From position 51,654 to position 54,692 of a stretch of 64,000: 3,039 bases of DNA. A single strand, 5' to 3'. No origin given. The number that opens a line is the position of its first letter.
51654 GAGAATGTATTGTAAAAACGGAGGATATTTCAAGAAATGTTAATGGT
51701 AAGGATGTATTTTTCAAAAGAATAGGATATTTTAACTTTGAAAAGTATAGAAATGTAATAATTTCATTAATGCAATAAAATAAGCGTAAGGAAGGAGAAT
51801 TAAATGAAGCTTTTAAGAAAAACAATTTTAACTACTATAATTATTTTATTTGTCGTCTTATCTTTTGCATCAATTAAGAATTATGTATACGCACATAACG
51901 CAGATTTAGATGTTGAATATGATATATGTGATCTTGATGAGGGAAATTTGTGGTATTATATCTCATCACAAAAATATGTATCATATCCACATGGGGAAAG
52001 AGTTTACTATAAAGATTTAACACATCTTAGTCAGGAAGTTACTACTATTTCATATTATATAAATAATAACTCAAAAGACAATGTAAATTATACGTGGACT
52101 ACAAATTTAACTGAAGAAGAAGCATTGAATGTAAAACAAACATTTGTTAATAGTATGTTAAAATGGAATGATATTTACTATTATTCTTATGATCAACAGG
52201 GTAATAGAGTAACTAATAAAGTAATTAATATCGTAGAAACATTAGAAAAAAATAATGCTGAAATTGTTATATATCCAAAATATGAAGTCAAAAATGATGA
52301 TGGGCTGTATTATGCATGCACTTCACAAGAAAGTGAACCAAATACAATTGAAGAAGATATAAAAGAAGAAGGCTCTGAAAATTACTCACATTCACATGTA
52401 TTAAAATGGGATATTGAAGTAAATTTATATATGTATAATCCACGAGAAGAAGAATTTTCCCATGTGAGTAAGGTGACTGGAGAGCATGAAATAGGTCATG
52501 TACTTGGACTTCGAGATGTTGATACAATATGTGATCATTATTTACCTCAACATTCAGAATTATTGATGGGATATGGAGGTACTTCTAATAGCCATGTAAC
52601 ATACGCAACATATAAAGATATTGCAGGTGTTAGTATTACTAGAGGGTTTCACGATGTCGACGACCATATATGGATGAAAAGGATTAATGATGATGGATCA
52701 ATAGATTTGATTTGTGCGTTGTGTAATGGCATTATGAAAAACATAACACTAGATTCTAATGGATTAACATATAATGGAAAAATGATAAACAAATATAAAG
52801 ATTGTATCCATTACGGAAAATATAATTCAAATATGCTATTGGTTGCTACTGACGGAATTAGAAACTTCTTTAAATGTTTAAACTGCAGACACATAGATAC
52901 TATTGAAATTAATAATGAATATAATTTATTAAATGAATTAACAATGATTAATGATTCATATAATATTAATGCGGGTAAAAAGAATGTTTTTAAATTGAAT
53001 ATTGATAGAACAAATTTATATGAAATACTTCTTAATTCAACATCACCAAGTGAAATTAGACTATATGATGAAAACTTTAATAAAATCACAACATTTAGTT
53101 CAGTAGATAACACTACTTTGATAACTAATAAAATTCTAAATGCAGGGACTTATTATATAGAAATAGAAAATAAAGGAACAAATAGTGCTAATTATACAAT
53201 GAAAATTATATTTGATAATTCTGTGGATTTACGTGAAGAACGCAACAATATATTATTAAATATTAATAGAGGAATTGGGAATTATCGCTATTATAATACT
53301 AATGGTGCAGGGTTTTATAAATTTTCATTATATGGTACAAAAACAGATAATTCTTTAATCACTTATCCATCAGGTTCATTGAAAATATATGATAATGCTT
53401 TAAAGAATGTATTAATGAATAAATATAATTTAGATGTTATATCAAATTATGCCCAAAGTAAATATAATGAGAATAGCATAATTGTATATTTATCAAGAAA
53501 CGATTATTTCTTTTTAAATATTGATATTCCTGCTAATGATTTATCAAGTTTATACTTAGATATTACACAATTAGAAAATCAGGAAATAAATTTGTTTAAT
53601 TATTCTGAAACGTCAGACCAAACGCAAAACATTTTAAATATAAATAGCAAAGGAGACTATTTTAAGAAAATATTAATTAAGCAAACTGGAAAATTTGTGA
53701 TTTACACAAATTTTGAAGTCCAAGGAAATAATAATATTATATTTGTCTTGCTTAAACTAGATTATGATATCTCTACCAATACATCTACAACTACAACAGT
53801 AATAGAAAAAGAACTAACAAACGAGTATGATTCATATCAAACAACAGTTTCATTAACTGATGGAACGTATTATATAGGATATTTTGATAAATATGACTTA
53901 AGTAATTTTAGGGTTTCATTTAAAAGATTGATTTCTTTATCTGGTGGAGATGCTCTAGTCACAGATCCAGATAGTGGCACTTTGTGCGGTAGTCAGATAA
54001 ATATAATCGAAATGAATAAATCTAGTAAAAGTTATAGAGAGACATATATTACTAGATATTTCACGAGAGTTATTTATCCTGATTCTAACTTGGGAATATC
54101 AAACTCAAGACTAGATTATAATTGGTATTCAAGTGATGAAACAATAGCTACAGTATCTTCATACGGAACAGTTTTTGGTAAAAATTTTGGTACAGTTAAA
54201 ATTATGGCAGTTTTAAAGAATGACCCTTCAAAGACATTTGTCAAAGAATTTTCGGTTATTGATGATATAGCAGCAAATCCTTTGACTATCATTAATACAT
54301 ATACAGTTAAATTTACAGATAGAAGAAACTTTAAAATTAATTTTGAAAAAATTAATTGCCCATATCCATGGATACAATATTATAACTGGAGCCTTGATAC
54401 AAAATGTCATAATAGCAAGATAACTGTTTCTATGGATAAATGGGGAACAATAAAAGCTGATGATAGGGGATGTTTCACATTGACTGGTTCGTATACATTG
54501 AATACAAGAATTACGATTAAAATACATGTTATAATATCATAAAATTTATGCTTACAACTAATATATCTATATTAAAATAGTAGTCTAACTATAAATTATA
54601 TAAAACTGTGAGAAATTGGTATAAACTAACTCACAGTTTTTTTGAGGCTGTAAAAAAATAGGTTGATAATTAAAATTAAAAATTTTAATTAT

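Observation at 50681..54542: Lipoprotein + large secreted metzincin (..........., snapalysin-type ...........) with Big_2 domain: accessory-looking protease module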

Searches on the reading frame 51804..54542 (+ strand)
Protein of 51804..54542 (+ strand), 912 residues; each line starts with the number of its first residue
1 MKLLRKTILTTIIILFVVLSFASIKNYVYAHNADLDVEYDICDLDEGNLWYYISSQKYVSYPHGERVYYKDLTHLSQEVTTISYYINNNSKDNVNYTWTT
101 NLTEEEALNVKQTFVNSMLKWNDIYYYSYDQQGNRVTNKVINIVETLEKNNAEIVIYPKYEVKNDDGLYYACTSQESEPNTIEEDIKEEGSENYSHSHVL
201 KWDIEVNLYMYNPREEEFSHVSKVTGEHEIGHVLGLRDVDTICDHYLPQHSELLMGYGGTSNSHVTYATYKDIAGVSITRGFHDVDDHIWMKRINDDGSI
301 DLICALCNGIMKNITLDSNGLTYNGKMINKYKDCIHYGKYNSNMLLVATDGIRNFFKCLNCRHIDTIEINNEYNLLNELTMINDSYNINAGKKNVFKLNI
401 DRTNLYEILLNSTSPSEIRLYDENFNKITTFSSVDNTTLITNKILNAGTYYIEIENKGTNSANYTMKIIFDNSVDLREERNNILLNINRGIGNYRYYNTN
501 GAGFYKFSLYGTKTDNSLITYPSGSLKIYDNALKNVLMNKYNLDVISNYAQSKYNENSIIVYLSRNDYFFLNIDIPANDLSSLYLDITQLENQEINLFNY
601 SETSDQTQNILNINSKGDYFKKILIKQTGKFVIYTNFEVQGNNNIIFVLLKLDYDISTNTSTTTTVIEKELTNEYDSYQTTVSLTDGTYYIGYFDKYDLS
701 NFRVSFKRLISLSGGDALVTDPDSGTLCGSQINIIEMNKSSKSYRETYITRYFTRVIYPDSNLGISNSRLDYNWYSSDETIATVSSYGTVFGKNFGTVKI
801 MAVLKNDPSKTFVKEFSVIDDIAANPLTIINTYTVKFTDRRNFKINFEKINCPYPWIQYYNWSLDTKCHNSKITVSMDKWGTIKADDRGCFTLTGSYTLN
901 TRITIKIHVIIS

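Call 3: search_protein_families(library=pfam, proteins=[window:51804-54542:+], max_evalue=1)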
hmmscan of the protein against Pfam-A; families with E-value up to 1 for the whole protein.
window:51804-54542:+ (912 aa): 2 families
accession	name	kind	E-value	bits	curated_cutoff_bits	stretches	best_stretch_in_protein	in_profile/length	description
PF02368.24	Big_2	-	6.6e-06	26.4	22.8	1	771-808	35-73/79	Bacterial Ig-like domain (group 2)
PF18641.6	LidA_Long_CC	-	0.045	14.1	26.5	1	74-196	17-127/177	LidA long coiled-coil domain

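Call 4: search_protein_families(library=ncbifam, proteins=[window:51804-54542:+], max_evalue=1)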
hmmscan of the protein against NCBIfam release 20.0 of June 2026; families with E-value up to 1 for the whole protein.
window:51804-54542:+ (912 aa): 0 families

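Call 5: search_solved_structures(query=window:51804-54542:+, max_evalue=10, show_alignments=3)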
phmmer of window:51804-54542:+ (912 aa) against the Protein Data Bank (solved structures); distinct sequences matched with E-value up to 10: 0.

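Call 6: find_homologous_proteins(query=window:51804-54542:+)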
Query window:51804-54542:+ (912 aa): 135 proteins with E <= 0.001 among 6188 candidates; the best 120 are listed.
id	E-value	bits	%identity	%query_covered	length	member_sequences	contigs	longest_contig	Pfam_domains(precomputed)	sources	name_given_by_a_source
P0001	0.0e+0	2044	100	100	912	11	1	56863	PF02368.25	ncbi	-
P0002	1.4e-212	727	42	100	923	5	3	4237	PF02368.25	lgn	-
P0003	3.0e-209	716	41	99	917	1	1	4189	PF02368.25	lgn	-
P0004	2.9e-190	653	41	98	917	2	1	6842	PF02368.25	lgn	-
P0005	7.0e-186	638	45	79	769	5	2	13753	PF02368.25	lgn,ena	-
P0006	4.2e-182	626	41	100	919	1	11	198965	PF02368.25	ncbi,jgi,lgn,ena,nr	ncbi:MAG: hypothetical protein E7183_08420 [Erysipelotrichaceae bacterium]|nr:hypothetical protein [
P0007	4.2e-178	613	40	97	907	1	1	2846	-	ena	-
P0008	1.9e-176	607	38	99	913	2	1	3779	-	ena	-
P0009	2.1e-176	607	40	99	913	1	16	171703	PF02368.25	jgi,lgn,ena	-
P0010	1.1e-175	605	42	90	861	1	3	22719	PF02368.25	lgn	-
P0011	9.3e-174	598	37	96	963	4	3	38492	PF02368.25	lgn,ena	-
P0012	1.4e-173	598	38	100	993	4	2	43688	PF02368.25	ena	-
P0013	5.5e-172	592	38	99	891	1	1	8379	PF02368.25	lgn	-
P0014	7.9e-162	559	38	100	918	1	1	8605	PF02368.25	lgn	-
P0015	9.8e-162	558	37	99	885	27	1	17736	-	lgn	-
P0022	2.5e-133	464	34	100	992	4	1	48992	PF02368.25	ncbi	-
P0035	5.8e-84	301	46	43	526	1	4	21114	-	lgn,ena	-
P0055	3.4e-77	279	39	49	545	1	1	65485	-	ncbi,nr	ncbi:MAG: hypothetical protein NC182_07095 [Prevotella sp.]|nr:hypothetical protein [Staphylococcus 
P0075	4.2e-55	206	35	51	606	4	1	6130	-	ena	-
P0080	2.2e-49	187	36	40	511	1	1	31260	-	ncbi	-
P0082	3.6e-49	186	31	58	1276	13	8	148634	PF13306.13,PF13855.13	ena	-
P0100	1.2e-44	171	35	41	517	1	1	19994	-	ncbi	-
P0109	1.4e-41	161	33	39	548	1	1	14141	-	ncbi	-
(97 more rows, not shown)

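Call 11: list_cluster_members(proteins=[window:51804-54542:+, window:50681-51778:+])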
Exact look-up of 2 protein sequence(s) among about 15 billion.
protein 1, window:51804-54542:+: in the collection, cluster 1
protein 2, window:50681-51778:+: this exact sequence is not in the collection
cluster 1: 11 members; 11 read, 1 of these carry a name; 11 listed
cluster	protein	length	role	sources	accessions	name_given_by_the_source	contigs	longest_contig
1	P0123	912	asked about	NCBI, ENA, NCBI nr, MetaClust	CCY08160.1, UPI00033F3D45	unknown [Coprobacillus sp. CAG:698] | status=active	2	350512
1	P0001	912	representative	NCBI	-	-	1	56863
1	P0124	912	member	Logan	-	-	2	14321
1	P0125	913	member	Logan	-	-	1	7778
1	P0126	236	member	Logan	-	-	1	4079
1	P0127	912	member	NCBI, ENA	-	-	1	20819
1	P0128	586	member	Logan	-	-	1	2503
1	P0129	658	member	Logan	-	-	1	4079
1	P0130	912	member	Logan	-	-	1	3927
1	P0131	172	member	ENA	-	-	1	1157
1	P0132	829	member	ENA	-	-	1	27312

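Call 13: find_encoding_contigs(protein=P0006, flank=6000, max_places=3)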
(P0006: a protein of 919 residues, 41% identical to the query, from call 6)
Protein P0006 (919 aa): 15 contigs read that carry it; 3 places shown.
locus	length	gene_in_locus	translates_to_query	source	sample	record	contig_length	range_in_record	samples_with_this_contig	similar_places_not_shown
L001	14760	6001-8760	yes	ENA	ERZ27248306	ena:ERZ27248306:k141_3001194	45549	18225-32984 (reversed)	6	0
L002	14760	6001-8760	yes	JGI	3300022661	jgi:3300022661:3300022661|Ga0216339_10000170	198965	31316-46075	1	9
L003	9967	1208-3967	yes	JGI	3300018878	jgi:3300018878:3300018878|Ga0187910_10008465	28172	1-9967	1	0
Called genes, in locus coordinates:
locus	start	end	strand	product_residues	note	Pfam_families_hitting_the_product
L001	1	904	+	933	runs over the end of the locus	PF13927:Ig_3 (faint)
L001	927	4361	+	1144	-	-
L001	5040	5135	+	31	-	-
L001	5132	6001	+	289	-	-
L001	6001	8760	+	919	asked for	PF02368:Big_2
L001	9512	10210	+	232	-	PF03591:AzlC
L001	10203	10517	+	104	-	PF05437:AzlD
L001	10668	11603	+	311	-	PF02645:DegV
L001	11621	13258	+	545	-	PF02734:Dak2, PF21645:FakA-like_M, PF13684:FakA-like_C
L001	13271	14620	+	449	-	PF13347:MFS_2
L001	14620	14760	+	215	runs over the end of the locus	PF01553:Acyltransferase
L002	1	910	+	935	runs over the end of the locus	PF13927:Ig_3 (faint)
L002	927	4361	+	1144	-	-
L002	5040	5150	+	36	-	-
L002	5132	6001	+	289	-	-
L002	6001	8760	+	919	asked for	PF02368:Big_2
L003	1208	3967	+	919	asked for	PF02368:Big_2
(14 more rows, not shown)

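Call 14: find_encoding_contigs(protein=P0009, flank=6000, max_places=3)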
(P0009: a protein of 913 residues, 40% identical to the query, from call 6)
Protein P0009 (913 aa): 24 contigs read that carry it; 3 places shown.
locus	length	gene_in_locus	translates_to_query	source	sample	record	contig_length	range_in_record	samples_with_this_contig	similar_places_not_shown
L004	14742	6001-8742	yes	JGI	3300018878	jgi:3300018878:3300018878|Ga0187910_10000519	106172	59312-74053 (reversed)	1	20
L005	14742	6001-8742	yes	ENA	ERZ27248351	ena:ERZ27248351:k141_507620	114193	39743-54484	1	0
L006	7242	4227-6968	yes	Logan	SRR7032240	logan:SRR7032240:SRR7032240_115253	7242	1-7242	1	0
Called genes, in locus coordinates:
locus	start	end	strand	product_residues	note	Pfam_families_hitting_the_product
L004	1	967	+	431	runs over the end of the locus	PF13173:AAA_14, PF13635:DUF4143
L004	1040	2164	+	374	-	PF01098:FTSW_RODA_SPOVE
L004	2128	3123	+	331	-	PF03033:Glyco_transf_28, PF04101:Glyco_tran_28_C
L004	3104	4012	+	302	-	PF01565:FAD_binding_4, PF02873:MurB_C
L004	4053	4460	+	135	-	PF12652:CotJB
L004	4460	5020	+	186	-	PF05067:Mn_catalase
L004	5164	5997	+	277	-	-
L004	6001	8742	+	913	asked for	PF02368:Big_2 (weak)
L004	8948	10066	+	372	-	PF00091:Tubulin, PF12327:FtsZ_C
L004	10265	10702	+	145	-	PF02502:LacAB_rpiB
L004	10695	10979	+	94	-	-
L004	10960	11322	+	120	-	-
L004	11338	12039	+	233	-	PF00119:ATP-synt_A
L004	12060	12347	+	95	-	PF00137:ATP-synt_C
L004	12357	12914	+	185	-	PF00430:ATP-synt_B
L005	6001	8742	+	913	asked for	PF02368:Big_2 (weak)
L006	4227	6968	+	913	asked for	PF02368:Big_2 (weak)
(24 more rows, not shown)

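Call 43: search_protein_families(library=pfam, proteins=[P0006, P0022, P0035, P0055, P0075, P0080, P0100, P0109, P0082], max_evalue=10)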
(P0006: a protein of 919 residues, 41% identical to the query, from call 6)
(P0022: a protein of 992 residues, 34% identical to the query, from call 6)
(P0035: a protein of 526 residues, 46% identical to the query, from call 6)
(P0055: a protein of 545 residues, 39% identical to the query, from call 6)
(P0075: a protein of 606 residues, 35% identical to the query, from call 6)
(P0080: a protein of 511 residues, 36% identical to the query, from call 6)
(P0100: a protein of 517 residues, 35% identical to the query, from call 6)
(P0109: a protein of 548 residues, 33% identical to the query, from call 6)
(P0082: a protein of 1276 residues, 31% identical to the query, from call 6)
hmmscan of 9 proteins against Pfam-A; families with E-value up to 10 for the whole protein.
P0006 (919 aa): 2 families
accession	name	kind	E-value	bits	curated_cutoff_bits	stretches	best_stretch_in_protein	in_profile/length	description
PF02368.24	Big_2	-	7.8e-09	35.8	22.8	1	776-813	35-73/79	Bacterial Ig-like domain (group 2)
PF02150.21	Zn_ribbon_RPB9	-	0.15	12.4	25.2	1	339-361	9-31/36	RNA polymerases M/15 Kd subunit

P0022 (992 aa): 5 families
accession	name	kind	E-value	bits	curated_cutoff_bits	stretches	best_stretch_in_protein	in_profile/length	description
PF02368.24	Big_2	-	6.3e-09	36.1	22.8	1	848-884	34-70/79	Bacterial Ig-like domain (group 2)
PF17996.7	CE2_N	-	0.069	13.7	27.9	0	456-505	25-74/108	Carbohydrate esterase 2 N-terminal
PF13465.12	zf-H2C2_2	-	0.32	11.9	40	0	422-435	11-24/26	Zinc-finger double domain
PF23225.1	zf-C2H2_7th_ZNF462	-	1.6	9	27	0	365-378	2-15/42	Zinc finger protein 462, seventh C2H2 zinc finger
PF13909.12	zf-H2C2_5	-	4.9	7.3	27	1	426-435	1-10/26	C2H2-type zinc-finger domain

P0035 (526 aa): 2 families
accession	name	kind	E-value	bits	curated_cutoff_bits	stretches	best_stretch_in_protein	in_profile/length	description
PF23920.1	DUF7259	-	0.013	15.8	27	1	24-54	46-76/77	Domain of unknown function (DUF7259)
PF00413.30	Peptidase_M10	-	0.25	11.6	24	1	217-232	108-123/159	Matrixin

P0055 (545 aa): 1 family
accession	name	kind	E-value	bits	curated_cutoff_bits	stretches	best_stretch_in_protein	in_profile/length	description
PF00413.30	Peptidase_M10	-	0.00032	21.1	24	1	83-224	3-123/159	Matrixin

P0075 (606 aa): 2 families
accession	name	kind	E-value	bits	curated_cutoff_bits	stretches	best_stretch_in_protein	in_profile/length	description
PF02150.21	Zn_ribbon_RPB9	-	0.045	14.1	25.2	1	370-394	10-34/36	RNA polymerases M/15 Kd subunit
PF00413.30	Peptidase_M10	-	0.66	10.3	24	1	197-252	102-136/159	Matrixin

P0080 (511 aa): 4 families
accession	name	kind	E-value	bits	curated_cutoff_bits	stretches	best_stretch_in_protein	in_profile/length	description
PF12172.15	zf-ChsH2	-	0.024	14.9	23.2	1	384-401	4-21/37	ChsH2, rubredoxin-like zinc ribbon domain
PF02150.21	Zn_ribbon_RPB9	-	0.059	13.7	25.2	1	327-354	8-35/36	RNA polymerases M/15 Kd subunit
PF09971.14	DUF2206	-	0.3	10.3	35.6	1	3-113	215-326/368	Predicted membrane protein (DUF2206)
PF20657.2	DUF6811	-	0.68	10.7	35.8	1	371-431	10-69/88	Family of unknown function (DUF6811)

P0100 (517 aa): 2 families
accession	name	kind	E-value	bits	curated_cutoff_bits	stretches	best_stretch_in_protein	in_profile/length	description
PF20622.4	Big_15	-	0.32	11.3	27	1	111-136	56-81/82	Bacterial Ig domain (Big_16)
PF13909.12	zf-H2C2_5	-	0.53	10.4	27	1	350-362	1-13/26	C2H2-type zinc-finger domain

P0109 (548 aa): 2 families
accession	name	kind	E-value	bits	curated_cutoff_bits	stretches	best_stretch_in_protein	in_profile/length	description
PF06114.19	Peptidase_M78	-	0.074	13.3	22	1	195-227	22-54/123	IrrE N-terminal-like domain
PF02150.21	Zn_ribbon_RPB9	-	0.14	12.5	25.2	1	339-366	8-35/36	RNA polymerases M/15 Kd subunit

P0082 (1276 aa): 9 families
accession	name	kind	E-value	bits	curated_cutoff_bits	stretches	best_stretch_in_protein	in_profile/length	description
PF13306.12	LRR_5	-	3.2e-67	224.7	27.7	2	453-580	2-126/127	BspA type Leucine rich repeat region (6 copies)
PF13855.12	LRR_8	-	7.6e-24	83.7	27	4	564-608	11-56/61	Leucine rich repeat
PF00089.32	Trypsin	-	0.00063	20.1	20.6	1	317-403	119-216/220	Trypsin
PF00548.26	Peptidase_C3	-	0.0045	17.4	22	1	335-386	121-172/174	3C cysteine protease (picornain 3C)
PF02368.24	Big_2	-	0.0079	16.6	22.8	1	1135-1171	37-70/79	Bacterial Ig-like domain (group 2)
PF24023.1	DUF7335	-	0.02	15.7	27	1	707-788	15-91/101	Family of unknown function (DUF7335)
PF13365.12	Trypsin_2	-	0.036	15.2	27.6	1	231-374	8-139/144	Trypsin-like peptidase domain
PF14845.11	Glycohydro_20b2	-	0.2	12.8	27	1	699-772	46-117/130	beta-acetyl hexosaminidase like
PF05725.18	FNIP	-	7.6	7.2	21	0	510-523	26-39/44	FNIP Repeat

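Call 77: find_encoding_contigs(protein=P0001, flank=4000, max_places=6)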
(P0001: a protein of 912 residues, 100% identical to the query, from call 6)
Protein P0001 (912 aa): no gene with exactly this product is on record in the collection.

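Call 78: find_encoding_contigs(protein=P0127, flank=4000, max_places=4)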
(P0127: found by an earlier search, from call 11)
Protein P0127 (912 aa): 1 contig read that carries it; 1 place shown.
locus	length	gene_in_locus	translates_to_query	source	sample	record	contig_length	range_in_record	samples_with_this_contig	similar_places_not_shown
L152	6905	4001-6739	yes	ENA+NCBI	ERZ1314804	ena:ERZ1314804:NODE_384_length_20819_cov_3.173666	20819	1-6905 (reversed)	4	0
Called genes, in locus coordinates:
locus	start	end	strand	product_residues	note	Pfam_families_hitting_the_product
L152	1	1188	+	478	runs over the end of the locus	PF00919:UPF0004, PF04055:Radical_SAM, PF01938:TRAM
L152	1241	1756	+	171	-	PF10628:CotE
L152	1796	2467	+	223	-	PF00702:Hydrolase, PF13419:HAD_2, PF13242:Hydrolase_like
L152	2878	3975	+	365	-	-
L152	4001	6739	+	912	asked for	PF02368:Big_2 (faint)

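Call 84: search_protein_families(library=phrogs, proteins=[window:51804-54542:+], max_evalue=0.01)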
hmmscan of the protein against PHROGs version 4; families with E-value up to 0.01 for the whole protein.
window:51804-54542:+ (912 aa): 1 family
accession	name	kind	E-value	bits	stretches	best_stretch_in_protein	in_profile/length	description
phrog_20087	-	tail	0.0094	17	0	769-817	118-165/170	tail protein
